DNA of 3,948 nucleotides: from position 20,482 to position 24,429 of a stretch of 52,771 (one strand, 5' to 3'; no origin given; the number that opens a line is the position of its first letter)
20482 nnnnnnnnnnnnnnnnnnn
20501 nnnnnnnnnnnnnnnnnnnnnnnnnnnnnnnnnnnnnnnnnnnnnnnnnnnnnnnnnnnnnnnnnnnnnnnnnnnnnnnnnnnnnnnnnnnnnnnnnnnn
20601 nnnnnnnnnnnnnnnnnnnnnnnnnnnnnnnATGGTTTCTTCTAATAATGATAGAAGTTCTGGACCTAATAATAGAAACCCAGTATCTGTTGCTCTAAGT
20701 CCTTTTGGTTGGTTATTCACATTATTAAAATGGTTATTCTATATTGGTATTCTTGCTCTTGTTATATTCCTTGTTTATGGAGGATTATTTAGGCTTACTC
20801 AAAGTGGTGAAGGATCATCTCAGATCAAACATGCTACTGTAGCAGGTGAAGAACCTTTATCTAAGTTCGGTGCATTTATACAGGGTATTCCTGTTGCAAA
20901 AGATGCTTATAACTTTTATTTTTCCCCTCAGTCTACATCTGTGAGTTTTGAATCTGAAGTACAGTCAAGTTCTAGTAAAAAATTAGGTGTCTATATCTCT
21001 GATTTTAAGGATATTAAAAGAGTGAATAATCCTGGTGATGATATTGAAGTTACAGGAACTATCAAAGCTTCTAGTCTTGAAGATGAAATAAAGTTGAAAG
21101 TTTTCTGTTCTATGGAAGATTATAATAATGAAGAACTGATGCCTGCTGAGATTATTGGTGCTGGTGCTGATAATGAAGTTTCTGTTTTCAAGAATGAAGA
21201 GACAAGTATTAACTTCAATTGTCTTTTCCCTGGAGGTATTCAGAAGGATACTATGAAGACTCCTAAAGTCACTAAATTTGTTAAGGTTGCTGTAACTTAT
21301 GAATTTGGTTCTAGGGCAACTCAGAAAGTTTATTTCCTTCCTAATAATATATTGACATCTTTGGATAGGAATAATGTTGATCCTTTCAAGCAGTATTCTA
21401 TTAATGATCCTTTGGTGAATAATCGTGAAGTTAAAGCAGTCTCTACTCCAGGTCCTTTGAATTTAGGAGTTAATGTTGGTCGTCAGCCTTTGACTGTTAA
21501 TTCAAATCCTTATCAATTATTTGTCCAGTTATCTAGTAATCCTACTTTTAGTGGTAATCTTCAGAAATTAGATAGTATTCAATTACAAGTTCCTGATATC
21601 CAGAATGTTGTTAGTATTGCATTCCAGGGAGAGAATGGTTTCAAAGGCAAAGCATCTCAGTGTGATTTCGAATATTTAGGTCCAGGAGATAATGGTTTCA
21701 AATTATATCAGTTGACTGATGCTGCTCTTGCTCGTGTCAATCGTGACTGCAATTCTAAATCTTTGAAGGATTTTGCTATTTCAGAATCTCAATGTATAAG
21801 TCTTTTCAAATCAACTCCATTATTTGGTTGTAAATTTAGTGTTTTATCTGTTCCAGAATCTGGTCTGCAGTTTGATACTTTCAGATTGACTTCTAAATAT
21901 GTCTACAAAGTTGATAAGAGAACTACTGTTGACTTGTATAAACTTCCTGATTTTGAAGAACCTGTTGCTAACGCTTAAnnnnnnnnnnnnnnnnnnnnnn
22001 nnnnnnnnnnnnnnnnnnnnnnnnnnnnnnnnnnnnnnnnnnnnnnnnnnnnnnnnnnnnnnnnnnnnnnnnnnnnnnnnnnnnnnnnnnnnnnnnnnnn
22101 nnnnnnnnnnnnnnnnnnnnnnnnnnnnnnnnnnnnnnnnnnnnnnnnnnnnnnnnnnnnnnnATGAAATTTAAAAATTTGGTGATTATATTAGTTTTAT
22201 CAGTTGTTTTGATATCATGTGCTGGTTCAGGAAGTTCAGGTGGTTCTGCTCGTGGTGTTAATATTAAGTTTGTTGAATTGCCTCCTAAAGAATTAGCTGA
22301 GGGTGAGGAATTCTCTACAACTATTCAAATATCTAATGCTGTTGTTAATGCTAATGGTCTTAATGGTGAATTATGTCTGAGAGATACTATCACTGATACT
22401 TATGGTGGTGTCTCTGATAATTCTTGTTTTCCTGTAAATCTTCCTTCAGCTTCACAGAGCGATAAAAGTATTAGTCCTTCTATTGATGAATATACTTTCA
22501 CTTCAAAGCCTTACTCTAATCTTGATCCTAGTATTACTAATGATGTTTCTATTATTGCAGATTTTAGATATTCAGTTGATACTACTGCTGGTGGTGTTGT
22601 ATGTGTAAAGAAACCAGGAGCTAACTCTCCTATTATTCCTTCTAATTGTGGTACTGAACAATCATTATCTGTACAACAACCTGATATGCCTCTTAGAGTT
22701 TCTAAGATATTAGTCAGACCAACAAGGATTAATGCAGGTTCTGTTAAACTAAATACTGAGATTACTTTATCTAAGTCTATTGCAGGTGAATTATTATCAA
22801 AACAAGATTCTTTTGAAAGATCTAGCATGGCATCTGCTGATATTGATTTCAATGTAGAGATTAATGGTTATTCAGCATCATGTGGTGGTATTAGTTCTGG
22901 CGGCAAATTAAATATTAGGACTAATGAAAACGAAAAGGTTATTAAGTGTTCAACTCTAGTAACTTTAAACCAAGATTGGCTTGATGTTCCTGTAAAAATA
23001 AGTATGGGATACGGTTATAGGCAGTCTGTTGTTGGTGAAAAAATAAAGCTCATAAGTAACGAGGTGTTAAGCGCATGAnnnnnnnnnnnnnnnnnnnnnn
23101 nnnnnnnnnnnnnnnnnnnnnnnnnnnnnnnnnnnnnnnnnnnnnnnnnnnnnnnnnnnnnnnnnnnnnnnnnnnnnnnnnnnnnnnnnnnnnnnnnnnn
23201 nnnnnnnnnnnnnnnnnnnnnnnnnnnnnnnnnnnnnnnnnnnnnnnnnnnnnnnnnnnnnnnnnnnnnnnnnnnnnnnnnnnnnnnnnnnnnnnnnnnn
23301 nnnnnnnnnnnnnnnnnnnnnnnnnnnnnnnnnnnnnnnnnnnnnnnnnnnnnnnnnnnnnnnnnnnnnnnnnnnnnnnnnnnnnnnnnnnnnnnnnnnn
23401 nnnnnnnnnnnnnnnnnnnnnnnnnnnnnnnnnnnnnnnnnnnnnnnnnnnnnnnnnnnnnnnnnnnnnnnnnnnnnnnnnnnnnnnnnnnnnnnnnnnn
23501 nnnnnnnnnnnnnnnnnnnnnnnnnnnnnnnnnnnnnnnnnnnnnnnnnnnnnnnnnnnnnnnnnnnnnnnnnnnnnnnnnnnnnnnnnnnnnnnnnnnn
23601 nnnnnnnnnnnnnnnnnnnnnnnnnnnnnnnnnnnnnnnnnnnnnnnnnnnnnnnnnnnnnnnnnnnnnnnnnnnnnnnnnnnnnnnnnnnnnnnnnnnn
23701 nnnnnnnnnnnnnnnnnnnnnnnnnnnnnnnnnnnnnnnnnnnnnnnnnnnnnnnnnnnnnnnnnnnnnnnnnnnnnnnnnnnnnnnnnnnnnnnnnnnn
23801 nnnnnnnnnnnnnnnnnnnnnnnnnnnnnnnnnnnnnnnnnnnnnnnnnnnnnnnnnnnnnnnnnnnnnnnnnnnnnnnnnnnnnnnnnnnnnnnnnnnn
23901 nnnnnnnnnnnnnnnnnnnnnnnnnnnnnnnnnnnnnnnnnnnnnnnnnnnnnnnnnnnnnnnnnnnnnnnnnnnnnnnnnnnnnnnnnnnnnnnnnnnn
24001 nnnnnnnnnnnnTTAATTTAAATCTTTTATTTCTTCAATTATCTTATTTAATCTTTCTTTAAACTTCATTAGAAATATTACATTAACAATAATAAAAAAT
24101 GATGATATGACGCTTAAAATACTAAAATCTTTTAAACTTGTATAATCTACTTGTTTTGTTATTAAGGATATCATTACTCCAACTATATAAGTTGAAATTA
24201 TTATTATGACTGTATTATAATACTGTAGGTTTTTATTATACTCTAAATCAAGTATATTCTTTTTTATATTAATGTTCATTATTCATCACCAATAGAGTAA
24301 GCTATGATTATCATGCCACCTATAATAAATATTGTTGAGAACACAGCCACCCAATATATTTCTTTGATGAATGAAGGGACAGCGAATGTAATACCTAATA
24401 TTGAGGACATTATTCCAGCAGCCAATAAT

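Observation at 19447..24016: Four-gene cluster of anchored extracellular proteins, including three Cys-rich paralogues of an unrecognised family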

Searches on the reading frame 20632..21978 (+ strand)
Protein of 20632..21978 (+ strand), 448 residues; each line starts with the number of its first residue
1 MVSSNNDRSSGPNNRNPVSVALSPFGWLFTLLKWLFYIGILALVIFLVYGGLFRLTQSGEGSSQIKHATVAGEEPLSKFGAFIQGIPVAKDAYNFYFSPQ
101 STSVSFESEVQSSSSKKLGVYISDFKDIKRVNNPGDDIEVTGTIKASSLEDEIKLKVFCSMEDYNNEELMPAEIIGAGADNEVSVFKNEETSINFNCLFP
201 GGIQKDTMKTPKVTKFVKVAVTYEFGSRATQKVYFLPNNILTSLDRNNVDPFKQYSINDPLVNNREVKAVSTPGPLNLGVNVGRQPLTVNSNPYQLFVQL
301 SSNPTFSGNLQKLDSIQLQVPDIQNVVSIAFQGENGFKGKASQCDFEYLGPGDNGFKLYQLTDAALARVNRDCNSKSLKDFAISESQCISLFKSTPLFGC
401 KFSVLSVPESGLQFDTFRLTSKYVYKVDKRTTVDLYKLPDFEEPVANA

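Call 3: search_protein_families(library=pfam, proteins=[window:20632-21978:+], max_evalue=1)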
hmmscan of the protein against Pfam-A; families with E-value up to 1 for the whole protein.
window:20632-21978:+ (448 aa): 1 family
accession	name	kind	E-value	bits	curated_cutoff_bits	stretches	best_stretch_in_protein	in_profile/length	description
PF18895.5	T4SS_pilin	-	0.17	12.4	26.6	1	28-59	9-39/71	Type IV secretion system pilin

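Call 4: search_protein_families(library=ncbifam, proteins=[window:20632-21978:+], max_evalue=1)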
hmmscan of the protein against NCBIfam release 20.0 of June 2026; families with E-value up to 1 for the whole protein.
window:20632-21978:+ (448 aa): 1 family
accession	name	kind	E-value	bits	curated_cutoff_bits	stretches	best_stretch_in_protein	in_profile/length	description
NF053707.1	PrArgKinMcsBBac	equivalog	0.13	11.4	500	1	179-229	111-162/347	protein-arginine kinase McsB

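Call 14: find_homologous_proteins(query=window:20632-21978:+, max_evalue=0.001)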
Query window:20632-21978:+ (448 aa): 6 proteins with E <= 0.001 among 5113 candidates.
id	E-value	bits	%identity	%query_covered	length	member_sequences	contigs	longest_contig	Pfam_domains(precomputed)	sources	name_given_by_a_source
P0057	4.0e-270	914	100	92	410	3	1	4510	-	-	-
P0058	2.4e-215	733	75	100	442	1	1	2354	-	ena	-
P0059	5.0e-212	722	78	94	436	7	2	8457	-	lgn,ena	-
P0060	2.2e-143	496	50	98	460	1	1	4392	-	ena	-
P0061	5.8e-132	459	51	99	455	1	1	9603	-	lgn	-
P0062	9.9e-104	366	57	65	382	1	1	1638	-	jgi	-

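Call 35: search_solved_structures(query=A4, max_evalue=1)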
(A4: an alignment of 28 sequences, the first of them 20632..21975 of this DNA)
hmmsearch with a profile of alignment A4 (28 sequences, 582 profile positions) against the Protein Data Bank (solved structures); distinct sequences matched with E-value up to 1: 1.
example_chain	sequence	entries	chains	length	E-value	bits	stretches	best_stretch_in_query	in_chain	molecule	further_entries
22qs_A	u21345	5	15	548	0.38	12.5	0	26-73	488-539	Acetylcholine receptor subunit alpha-type des-2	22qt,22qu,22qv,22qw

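Call 38: search_protein_families(library=pfam, alignment_id=A4, max_evalue=0.1)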
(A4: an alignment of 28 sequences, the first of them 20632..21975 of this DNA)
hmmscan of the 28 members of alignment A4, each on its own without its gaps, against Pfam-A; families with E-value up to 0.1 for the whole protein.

A. member 1, window:20632-21975:+ (448 aa): 0 families

B. families by the number of members that match (of 28 scanned): 8 families
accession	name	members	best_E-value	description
PF01464.25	SLT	3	5.2e-09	Transglycosylase SLT domain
PF16144.10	DUF4852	2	0.038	Domain of unknown function (DUF4852)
PF22852.1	SoxE_N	1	0.0014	Sulfocyanin, N-terminal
PF04114.19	Gaa1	1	0.0026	Gaa1-like, GPI transamidase component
PF22571.1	LiaI-LiaF-TM_PspC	1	0.0095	PspC transmembrane region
PF06459.17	RR_TM4-6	1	0.025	Ryanodine Receptor TM 4-6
PF09925.14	DUF2157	1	0.071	Predicted membrane protein (DUF2157)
PF10886.13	DUF2685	1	0.095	Protein of unknown function (DUF2685)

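Call 54: predict_structure(alignment_id=A5)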
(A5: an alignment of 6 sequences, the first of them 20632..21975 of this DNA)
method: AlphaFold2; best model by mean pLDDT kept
length: 448 residues; sequences in the alignment: 6
mean_pLDDT: 52.5   pTM: 0.40
mean pLDDT of the five models: 52.5, 51.2, 49.9, 47.2, 41.8
residues with pLDDT >= 90: 0; 70-90: 109; 50-70: 135; < 50: 204
segments of 3 or more residues with pLDDT < 50: 1-24, 50-117, 238-310, 340-342, 374-397, 441-448
pLDDT, mean of each block of 10 residues (from residue 1): 27 30 46 74 67 33 23 31 37 33 28 41 64 74 74 79 76 71 72 83 75 80 61 52 40 32 28 38 29 41 41 62 55 55 62 68 67 45 30 43 56 56 65 72 41
secondary structure, 60 per line:
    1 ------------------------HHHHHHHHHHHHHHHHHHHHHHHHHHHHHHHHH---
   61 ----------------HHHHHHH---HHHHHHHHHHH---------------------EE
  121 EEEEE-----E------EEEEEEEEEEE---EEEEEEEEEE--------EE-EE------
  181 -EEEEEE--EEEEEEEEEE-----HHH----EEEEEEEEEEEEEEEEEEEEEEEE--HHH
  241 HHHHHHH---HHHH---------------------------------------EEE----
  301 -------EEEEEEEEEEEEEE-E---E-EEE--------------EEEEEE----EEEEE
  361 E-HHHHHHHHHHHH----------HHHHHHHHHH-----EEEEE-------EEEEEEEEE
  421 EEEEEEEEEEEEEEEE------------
elements in order: H25-57 H77-83 H87-97 E119-125 E138-148 E152-161 E182-187 E190-199 E212-235 H238-247 H251-254 E294-296 E308-321 E329-331 E346-351 E356-361 H363-374 H385-394 E400-404 E412-436

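Call 79: fold_search(model_id=the predicted structure, library=pdb)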
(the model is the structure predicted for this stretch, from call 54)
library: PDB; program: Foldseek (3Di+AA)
matches with E <= 10: 1807; with E <= 0.001: 3
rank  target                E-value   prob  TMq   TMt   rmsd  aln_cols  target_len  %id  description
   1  9qj4_B                2.1e-04  0.85  0.14  0.19  26.4       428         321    9  Structure of the Complement classical and lectin pathway proconvertase, C4b2 (released 2025-12-24)
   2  4ll1_A                6.1e-04  0.60  0.14  0.20  26.3       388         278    8  The structure of the TRX and TXNIP complex (released 2014-02-05)
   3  4nen_A                1.0e-03  0.30  0.12  0.06  26.1       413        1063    9  An internal ligand-bound, metastable state of a leukocyte integrin, aXb2 (released 2014-01-15)
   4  7tvz_E                1.3e-03  0.75  0.15  0.11  30.9       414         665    9  Cryo-EM structure of human band 3-protein 4.2 complex in diagonal conformation (released 2022-06-08)
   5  2zag_B                1.5e-03  0.60  0.16  0.15  18.0       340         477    9  Crystal structure of the SeMet-substituted soluble domain of STT3 from P. furiosus (released 2007-12-11)
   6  3vu1_B                1.9e-03  0.60  0.17  0.16  17.1       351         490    9  Crystal structure of the C-terminal globular domain of oligosaccharyltransferase (PhAglB-L, O74088_PYRHO) from Pyrococ (released 2013-01-23)
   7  8xez_A                1.9e-03  0.47  0.14  0.08  26.7       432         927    9  Cryo-EM structure of integrin ITGAV/ITGB3 complex, conformation 5 (released 2024-12-18)
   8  4ll1_C                2.1e-03  0.38  0.14  0.20  26.5       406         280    7  The structure of the TRX and TXNIP complex (released 2014-02-05)
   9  7vcq_D                2.6e-03  0.90  0.13  0.29  23.2       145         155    9  structure of viral protein BKRF4 in complex with H3.3-H4-ASF1 (released 2022-08-03)
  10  4g1e_A                2.6e-03  0.28  0.13  0.07  29.5       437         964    9  Crystal structure of integrin alpha V beta 3 with coil-coiled tag. (released 2012-12-12)
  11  4rrp_O                2.8e-03  0.99  0.15  0.34  22.8       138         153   10  Crystal Structure of the Fab complexed with antigen Asf1p, Northeast Structural Genomics Consortium (NESG) Target PdR1 (released 2014-12-31)
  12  2zai_A                2.8e-03  0.44  0.15  0.15  17.4       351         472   10  Crystal structure of the soluble domain of STT3 from P. furiosus (released 2007-12-11)
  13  8xen_A                2.9e-03  0.33  0.14  0.07  25.7       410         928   10  Cryo-EM structure of integrin ITGAV/ITGB3 complex, conformation 4 (released 2024-12-18)
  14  5es4_C                2.9e-03  0.21  0.12  0.07  25.9       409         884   11  RE-REFINEMENT OF INTEGRIN ALPHAXBETA2 ECTODOMAIN IN THE CLOSED/BENT CONFORMATION (released 2016-03-02)
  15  3vu1_A                3.1e-03  0.60  0.16  0.15  18.4       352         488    8  Crystal structure of the C-terminal globular domain of oligosaccharyltransferase (PhAglB-L, O74088_PYRHO) from Pyrococ (released 2013-01-23)
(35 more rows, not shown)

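Call 100: search_protein_families(library=phrogs, proteins=[window:20632-21978:+], max_evalue=0.01)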
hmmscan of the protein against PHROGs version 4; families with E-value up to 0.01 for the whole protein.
window:20632-21978:+ (448 aa): 0 families

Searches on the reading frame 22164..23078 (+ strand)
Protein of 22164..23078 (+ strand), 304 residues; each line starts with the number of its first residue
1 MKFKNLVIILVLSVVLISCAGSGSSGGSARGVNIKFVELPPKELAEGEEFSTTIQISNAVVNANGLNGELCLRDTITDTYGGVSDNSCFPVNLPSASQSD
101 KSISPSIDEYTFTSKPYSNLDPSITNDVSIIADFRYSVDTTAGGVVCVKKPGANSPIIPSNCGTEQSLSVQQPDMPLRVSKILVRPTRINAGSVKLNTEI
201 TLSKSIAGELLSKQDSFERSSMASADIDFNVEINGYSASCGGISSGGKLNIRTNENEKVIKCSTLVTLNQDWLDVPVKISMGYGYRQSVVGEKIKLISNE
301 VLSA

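Call 3: search_protein_families(library=pfam, proteins=[window:22164-23078:+], max_evalue=1)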
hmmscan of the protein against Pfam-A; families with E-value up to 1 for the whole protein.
window:22164-23078:+ (304 aa): 0 families

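Call 4: search_protein_families(library=ncbifam, proteins=[window:22164-23078:+], max_evalue=1)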
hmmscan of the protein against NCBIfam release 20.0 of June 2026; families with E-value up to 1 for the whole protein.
window:22164-23078:+ (304 aa): 0 families

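Call 13: find_homologous_proteins(query=window:22164-23078:+, max_evalue=0.001)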
Query window:22164-23078:+ (304 aa): 2 proteins with E <= 0.001 among 1332 candidates.
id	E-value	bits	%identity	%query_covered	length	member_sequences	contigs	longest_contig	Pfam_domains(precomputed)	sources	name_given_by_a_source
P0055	1.5e-172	590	100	90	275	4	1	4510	-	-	-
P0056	1.0e-149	515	79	100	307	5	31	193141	-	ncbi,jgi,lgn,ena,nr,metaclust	ncbi:hypothetical protein J4476_06240 [Candidatus Woesearchaeota archaeon]|nr:MAG: hypothetical prot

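Call 100: search_protein_families(library=phrogs, proteins=[window:22164-23078:+], max_evalue=0.01)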
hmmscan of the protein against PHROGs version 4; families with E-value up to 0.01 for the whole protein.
window:22164-23078:+ (304 aa): 0 families

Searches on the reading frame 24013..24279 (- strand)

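Call 3: search_protein_families(library=pfam, proteins=[window:24013-24279:-], max_evalue=1)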
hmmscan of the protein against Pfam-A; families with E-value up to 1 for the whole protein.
window:24013-24279:- (88 aa): 2 families
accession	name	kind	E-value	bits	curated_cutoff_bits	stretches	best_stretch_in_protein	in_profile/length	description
PF04178.18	Got1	-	0.0081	17.1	24.6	1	26-82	3-60/110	Got1/Sft2-like family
PF20990.2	DUF2207_C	-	0.099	12.8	33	1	16-80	130-192/247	Predicted membrane protein (DUF2207) C-terminal domain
